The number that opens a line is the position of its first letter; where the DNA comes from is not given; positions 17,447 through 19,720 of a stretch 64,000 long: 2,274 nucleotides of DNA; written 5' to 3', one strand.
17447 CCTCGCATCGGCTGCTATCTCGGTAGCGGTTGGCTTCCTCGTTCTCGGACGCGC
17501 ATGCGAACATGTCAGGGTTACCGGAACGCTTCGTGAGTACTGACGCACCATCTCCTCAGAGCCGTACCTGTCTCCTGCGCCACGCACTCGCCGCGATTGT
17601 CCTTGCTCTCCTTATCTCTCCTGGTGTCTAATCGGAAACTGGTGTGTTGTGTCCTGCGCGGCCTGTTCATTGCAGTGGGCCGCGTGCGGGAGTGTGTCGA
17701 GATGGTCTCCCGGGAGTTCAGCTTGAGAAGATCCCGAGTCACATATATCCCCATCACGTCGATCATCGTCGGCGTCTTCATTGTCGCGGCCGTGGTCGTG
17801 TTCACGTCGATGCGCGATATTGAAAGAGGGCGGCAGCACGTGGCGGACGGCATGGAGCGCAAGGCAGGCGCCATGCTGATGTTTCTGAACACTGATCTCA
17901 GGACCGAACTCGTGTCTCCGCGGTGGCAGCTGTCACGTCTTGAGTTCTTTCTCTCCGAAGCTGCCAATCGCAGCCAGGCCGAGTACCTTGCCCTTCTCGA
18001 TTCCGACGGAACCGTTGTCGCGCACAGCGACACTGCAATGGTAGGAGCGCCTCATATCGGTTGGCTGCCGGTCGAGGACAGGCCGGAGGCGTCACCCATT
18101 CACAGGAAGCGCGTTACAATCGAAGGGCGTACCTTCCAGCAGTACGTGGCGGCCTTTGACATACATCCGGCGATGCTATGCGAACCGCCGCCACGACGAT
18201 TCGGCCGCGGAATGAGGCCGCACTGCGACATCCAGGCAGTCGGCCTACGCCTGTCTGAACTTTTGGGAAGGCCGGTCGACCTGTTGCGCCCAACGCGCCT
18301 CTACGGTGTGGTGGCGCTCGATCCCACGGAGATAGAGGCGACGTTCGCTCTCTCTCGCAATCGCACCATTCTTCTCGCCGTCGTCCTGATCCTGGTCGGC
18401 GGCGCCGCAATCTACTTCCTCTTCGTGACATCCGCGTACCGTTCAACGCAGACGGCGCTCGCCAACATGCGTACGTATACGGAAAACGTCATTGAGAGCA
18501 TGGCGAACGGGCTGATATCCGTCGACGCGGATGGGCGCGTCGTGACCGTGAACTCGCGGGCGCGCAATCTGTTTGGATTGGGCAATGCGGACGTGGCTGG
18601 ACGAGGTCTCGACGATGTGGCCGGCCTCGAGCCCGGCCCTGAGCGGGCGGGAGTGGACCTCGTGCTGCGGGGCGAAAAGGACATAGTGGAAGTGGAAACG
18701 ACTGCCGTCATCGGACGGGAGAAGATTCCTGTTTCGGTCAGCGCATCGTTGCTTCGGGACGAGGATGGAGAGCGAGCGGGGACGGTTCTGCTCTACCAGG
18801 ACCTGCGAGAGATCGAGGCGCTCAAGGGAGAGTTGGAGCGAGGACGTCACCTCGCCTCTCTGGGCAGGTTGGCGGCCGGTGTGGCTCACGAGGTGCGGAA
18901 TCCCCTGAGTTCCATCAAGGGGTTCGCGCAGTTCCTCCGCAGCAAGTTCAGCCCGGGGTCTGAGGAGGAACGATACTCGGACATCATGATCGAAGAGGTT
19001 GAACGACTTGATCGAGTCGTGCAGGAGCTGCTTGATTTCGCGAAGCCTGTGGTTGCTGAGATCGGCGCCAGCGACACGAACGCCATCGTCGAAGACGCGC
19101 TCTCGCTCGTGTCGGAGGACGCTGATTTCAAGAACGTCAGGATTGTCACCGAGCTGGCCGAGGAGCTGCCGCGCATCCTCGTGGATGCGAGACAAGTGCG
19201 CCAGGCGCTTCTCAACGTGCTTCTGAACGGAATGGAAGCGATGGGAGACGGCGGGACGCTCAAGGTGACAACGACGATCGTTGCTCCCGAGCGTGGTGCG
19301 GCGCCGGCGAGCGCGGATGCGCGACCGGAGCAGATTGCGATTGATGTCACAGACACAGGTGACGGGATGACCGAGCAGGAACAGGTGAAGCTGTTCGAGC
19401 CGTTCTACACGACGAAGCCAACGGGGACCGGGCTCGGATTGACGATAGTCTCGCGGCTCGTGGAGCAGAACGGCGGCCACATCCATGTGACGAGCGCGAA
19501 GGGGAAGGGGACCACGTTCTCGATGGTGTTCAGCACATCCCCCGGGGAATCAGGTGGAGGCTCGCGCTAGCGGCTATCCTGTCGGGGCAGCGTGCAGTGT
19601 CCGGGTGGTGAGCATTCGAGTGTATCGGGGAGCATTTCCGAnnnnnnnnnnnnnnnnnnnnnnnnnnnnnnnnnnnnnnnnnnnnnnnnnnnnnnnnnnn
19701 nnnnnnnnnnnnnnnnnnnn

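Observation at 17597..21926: ZraSR-like sigma54 two-component system followed by a perfect sigma54 promoter and a Met/Gly-rich LTxxQ (Spy/CpxP/ZraP-family) periplasmic protein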

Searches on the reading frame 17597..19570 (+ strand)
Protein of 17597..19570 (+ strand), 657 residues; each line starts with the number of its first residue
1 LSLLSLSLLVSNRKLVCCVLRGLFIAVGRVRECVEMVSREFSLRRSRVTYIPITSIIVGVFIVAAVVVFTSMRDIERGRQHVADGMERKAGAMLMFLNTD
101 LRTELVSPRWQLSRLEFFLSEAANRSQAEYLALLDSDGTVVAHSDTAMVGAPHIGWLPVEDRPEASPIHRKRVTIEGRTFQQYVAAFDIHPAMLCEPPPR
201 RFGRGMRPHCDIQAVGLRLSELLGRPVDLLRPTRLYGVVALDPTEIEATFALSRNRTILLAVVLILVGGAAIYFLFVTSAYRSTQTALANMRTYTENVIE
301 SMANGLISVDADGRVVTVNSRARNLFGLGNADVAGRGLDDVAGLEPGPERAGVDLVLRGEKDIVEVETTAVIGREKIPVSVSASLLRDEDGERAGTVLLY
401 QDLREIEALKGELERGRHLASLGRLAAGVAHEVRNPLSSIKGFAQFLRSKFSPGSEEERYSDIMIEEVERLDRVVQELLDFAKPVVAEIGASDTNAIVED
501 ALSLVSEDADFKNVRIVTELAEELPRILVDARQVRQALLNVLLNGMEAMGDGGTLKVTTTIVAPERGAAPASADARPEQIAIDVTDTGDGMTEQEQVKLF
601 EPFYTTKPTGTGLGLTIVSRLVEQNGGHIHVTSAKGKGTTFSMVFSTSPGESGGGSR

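Call 3: search_protein_families(library=pfam, proteins=[window:17597-19570:+], max_evalue=0.01)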
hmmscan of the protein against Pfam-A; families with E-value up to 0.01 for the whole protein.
window:17597-19570:+ (657 aa): 9 families
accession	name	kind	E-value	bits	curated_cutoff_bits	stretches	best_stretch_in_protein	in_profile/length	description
PF02518.31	HATPase_c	-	1e-22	81.1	26.4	1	530-645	2-107/111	Histidine kinase-, DNA gyrase B-, and HSP90-like ATPase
PF00512.31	HisKA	-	9e-17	61.3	26.9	1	422-483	2-62/66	His Kinase A (phospho-acceptor) domain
PF08448.16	PAS_4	-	2.2e-14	54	23.1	1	300-405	2-107/110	PAS fold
PF00989.32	PAS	-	3.9e-08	33.7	22.6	1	296-402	4-112/113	PAS fold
PF13426.13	PAS_9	-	1.6e-07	32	27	1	305-405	3-103/103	PAS domain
PF13188.13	PAS_8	-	2.8e-05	24.3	21.8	1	296-343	4-52/65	PAS domain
PF12860.13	PAS_7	-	0.0001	22.8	27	1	299-336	1-39/115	PAS fold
PF13596.12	PAS_10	-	0.00075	20.5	22.1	1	296-403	2-105/106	PAS domain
PF13581.12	HATPase_c_2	-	0.0061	17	27.4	0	572-644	59-126/127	Histidine kinase-like ATPase domain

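Call 4: search_protein_families(library=ncbifam, proteins=[window:17597-19570:+], max_evalue=0.01)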
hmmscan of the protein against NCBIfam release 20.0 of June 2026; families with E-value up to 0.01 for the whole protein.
window:17597-19570:+ (657 aa): 85 families (the best 25 are shown)
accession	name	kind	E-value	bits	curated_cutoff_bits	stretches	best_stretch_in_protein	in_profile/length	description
NF008468.0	PRK11360.1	equivalog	3.8e-97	326.1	646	1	286-651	261-612/616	two-component system sensor histidine kinase AtoS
NF007688.0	PRK10364.1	equivalog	7.3e-80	268.9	479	2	406-644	224-448/460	two-component system sensor histidine kinase ZraS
NF046044.1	PnpS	equivalog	4.8e-45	154.2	400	1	283-645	45-389/390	two-component system histidine kinase PnpS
NF010411.0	PRK13837.1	equivalog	7.1e-44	150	647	1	401-649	429-677/828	two-component system VirA-like sensor kinase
NF052574.1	HisKinEspCMyxo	equivalog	8.9e-41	139.9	1200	1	254-650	248-640/785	serine histidine kinase EspC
NF053867.1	SprKinKinDBac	equivalog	2e-39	135.4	775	1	417-645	281-495/500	sporulation kinase KinD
NF046020.1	HisKinCckABruc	equivalog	1.9e-38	131.9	1000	1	304-643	357-703/868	cell cycle histidine kinase CckA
NF052573.1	HisKinEspAMyxo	equivalog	2.8e-37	128.2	1400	1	297-648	258-612/755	serine histidine kinase EspA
NF010076.0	PRK13557.1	subfamily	7.4e-35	120.4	631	1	413-648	154-395/540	histidine kinase famiy protein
NF033092.0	HK_WalK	equivalog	1.2e-34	119.8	725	1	282-644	247-591/594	cell wall metabolism sensor histidine kinase WalK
NF008293.1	PRK11073.1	equivalog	1.3e-34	120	240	1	293-643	7-343/349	nitrogen regulation protein NR(II)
NF046026.1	HisKinCckACaul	equivalog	2.7e-34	118.3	1000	1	399-644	279-529/678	cell cycle histidine kinase CckA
NF038348.1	T2SS_HK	subfamily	2.6e-32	112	450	2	464-644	404-570/574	histidine kinase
TIGR02966.1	phoR_proteo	equivalog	2.6e-31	108.9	334.2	1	294-645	7-333/333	phosphate regulon sensor histidine kinase PhoR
NF045911.1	TCSHisKinNblS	equivalog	1.7e-29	102.6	1000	1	291-643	264-616/621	two-component system sensor histidine kinase NblS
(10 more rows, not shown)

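Call 73: find_homologous_proteins(query=window:17702-19570:+, max_evalue=1e-20)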
Query window:17702-19570:+ (622 aa): 1077 proteins with E <= 1e-20 among 8000 candidates; the best 120 are listed.
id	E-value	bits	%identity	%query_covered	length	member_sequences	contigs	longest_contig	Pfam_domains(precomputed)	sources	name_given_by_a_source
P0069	0.0e+0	1207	90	99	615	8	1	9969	PF13426.14,PF13188.14,PF08448.17,PF02518.32,PF00512.32,PF00989.32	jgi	jgi:two-component system sensor histidine kinase HydH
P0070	0.0e+0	1206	91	98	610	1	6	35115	PF13426.14,PF08448.17,PF02518.32,PF00512.32,PF00989.32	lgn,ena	-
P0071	0.0e+0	1120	84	99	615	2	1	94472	PF13426.14,PF08448.17,PF02518.32,PF00512.32,PF00989.32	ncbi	-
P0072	0.0e+0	1119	84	99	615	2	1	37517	PF13426.14,PF08448.17,PF02518.32,PF00512.32,PF00989.32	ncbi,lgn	-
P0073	1.3e-207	709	58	98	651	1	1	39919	PF13596.13,PF13426.14,PF13188.14,PF12860.14,PF08448.17,PF02518.32,PF00512.32,PF00989.32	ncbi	-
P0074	3.1e-206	705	58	99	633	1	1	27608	PF13426.14,PF12860.14,PF08448.17,PF02518.32,PF00512.32,PF00989.32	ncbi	-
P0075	3.5e-203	695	58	96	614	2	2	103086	PF13596.13,PF13426.14,PF13188.14,PF12860.14,PF08448.17,PF02518.32,PF00512.32,PF00989.32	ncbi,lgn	-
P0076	6.8e-203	694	58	96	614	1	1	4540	PF13426.14,PF13188.14,PF12860.14,PF08448.17,PF02518.32,PF00512.32,PF00989.32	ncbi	-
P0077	1.6e-201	689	57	97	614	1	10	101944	PF13426.14,PF13188.14,PF12860.14,PF08448.17,PF02518.32,PF00512.32,PF00989.32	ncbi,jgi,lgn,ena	-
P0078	2.0e-200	685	57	96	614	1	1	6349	PF13426.14,PF13188.14,PF12860.14,PF08448.17,PF02518.32,PF00512.32,PF00989.32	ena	-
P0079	2.0e-199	682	56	99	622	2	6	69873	PF13596.13,PF13426.14,PF12860.14,PF08448.17,PF02518.32,PF00512.32,PF00989.32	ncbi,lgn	-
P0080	6.1e-199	681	57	96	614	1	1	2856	PF13596.13,PF13426.14,PF13188.14,PF12860.14,PF08448.17,PF02518.32,PF00512.32,PF00989.32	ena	-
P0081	5.9e-198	677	57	97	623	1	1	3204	PF13596.13,PF13426.14,PF12860.14,PF08448.17,PF02518.32,PF00512.32,PF00989.32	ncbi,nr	ncbi:PAS domain-containing protein [bacterium]|nr:PAS domain-containing protein [bacterium]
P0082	1.9e-195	669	57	96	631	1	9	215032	PF13426.14,PF12860.14,PF08448.17,PF02518.32,PF00512.32,PF00989.32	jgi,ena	-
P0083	6.6e-194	664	56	98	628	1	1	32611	PF13426.14,PF08448.17,PF02518.32,PF00512.32,PF00989.32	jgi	jgi:two-component system sensor histidine kinase HydH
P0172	7.2e-97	344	35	97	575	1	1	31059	PF13426.14,PF13188.14,PF08448.17,PF02518.32,PF00512.32,PF00989.32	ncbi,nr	ncbi:MAG: hypothetical protein A2Y65_10355 [Deltaproteobacteria bacterium RBG_13_52_11]|nr:MAG: hypo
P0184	1.1e-93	333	35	96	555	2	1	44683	PF13426.14,PF08448.17,PF02518.32,PF00512.32,PF00989.32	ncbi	-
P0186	2.3e-93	332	35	96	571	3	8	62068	PF13426.14,PF13188.14,PF08448.17,PF02518.32,PF00512.32,PF00989.32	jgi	jgi:two-component system sensor histidine kinase HydH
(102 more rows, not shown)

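Call 74: find_encoding_contigs(protein=P0172, flank=6000, max_places=1)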
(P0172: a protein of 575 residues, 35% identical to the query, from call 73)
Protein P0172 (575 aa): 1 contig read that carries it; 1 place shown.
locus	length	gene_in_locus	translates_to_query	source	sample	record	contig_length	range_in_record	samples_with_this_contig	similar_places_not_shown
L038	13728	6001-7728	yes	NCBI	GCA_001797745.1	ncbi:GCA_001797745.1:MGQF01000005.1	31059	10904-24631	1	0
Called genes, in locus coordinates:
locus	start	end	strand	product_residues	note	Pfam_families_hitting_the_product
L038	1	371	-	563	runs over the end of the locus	PF02776:TPP_enzyme_N, PF00205:TPP_enzyme_M, PF02775:TPP_enzyme_C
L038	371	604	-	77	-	PF04325:DUF465 (weak)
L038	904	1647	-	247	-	PF00106:adh_short, PF08659:KR, PF13561:adh_short_C2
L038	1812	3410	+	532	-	PF21760:SecD_1st, PF22599:SecDF_P1_head, PF02355:SecD_SecF_C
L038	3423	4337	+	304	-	PF07549:Sec_GG, PF02355:SecD_SecF_C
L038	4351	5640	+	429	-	PF01979:Amidohydro_1, PF12890:DHOase, PF07969:Amidohydro_3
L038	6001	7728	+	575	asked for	PF00989:PAS, PF08448:PAS_4, PF13188:PAS_8 (weak), PF13426:PAS_9, PF00512:HisKA, PF02518:HATPase_c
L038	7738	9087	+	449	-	PF00072:Response_reg, PF00004:AAA (faint), PF00158:Sigma54_activat, PF14532:Sigma54_activ_2, PF07728:AAA_5 (weak), PF25601:AAA_lid_14, PF02954:HTH_8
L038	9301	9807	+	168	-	PF13801:Metal_resist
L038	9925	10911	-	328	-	PF00586:AIRS, PF02769:AIRS_C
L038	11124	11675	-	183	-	-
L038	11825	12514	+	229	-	PF00753:Lactamase_B, PF19583:ODP (weak), PF12706:Lactamase_B_2 (weak)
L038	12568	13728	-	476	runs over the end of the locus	PF07731:Cu-oxidase_2 (weak), PF07732:Cu-oxidase_3, PF00394:Cu-oxidase, PF07731:Cu-oxidase_2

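Call 75: find_encoding_contigs(protein=P0184, flank=6000, max_places=1)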
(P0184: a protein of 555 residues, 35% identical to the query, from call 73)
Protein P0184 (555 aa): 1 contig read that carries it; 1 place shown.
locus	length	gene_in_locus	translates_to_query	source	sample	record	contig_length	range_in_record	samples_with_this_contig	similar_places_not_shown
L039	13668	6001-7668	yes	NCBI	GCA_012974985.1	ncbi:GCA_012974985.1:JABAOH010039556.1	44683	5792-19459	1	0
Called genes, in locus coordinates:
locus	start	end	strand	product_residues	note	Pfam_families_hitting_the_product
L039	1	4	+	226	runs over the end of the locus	PF01325:Fe_dep_repress, PF00392:GntR (weak), PF13545:HTH_Crp_2 (faint), PF02742:Fe_dep_repr_C, PF04023:FeoA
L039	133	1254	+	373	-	PF13531:SBP_bac_11, PF01547:SBP_bac_1, PF13416:SBP_bac_8, PF13343:SBP_bac_6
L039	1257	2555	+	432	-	-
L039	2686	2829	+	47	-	-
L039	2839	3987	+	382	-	PF00005:ABC_tran, PF13304:AAA_21 (weak), PF08402:TOBE_2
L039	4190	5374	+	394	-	PF00266:Aminotran_5, PF01041:DegT_DnrJ_EryC1 (weak), PF01212:Beta_elim_lyase (weak)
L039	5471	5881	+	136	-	-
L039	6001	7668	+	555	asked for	PF00989:PAS, PF08448:PAS_4, PF13426:PAS_9 (weak), PF00512:HisKA, PF02518:HATPase_c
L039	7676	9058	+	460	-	PF00072:Response_reg, PF00158:Sigma54_activat, PF14532:Sigma54_activ_2, PF00004:AAA (faint), PF07728:AAA_5, PF25601:AAA_lid_14, PF02954:HTH_8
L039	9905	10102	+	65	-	-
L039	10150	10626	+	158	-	PF07610:DUF1573, PF22544:HYDIN_VesB_CFA65-like_Ig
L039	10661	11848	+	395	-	-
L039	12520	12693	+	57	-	-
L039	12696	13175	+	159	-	-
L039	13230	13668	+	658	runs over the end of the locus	PF01578:Cytochrom_C_asm, PF05140:ResB (faint), PF16327:CcmF_C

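Call 76: find_encoding_contigs(protein=P0186, flank=6000, max_places=1)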
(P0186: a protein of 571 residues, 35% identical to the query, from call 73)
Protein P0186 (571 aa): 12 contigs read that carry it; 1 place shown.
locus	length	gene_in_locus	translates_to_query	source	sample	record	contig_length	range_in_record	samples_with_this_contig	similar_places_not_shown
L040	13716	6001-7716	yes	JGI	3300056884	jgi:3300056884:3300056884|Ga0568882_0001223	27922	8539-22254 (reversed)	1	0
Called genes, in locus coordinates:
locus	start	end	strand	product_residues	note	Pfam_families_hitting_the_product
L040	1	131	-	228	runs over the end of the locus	PF02463:SMC_N (faint), PF00005:ABC_tran, PF13304:AAA_21 (faint)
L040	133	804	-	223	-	PF13431:TPR_17 (faint), PF21033:RMD1-3 (weak)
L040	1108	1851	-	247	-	PF00106:adh_short, PF08659:KR, PF13561:adh_short_C2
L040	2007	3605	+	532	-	PF21760:SecD_1st, PF22599:SecDF_P1_head, PF02355:SecD_SecF_C, PF00873:ACR_tran (weak), PF03176:MMPL (weak)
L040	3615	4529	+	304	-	PF02355:SecD_SecF_C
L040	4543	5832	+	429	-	PF01979:Amidohydro_1, PF12890:DHOase, PF07969:Amidohydro_3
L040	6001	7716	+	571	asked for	PF00989:PAS (weak), PF13188:PAS_8 (weak), PF08448:PAS_4, PF13426:PAS_9 (weak), PF00512:HisKA, PF02518:HATPase_c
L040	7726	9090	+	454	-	PF00072:Response_reg, PF00004:AAA (faint), PF00158:Sigma54_activat, PF14532:Sigma54_activ_2, PF07728:AAA_5, PF25601:AAA_lid_14, PF02954:HTH_8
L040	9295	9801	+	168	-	PF13801:Metal_resist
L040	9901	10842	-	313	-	PF00586:AIRS, PF02769:AIRS_C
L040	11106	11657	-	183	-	PF02887:PK_C (faint)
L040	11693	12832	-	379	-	PF02661:Fic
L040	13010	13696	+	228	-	PF00753:Lactamase_B, PF19583:ODP (weak)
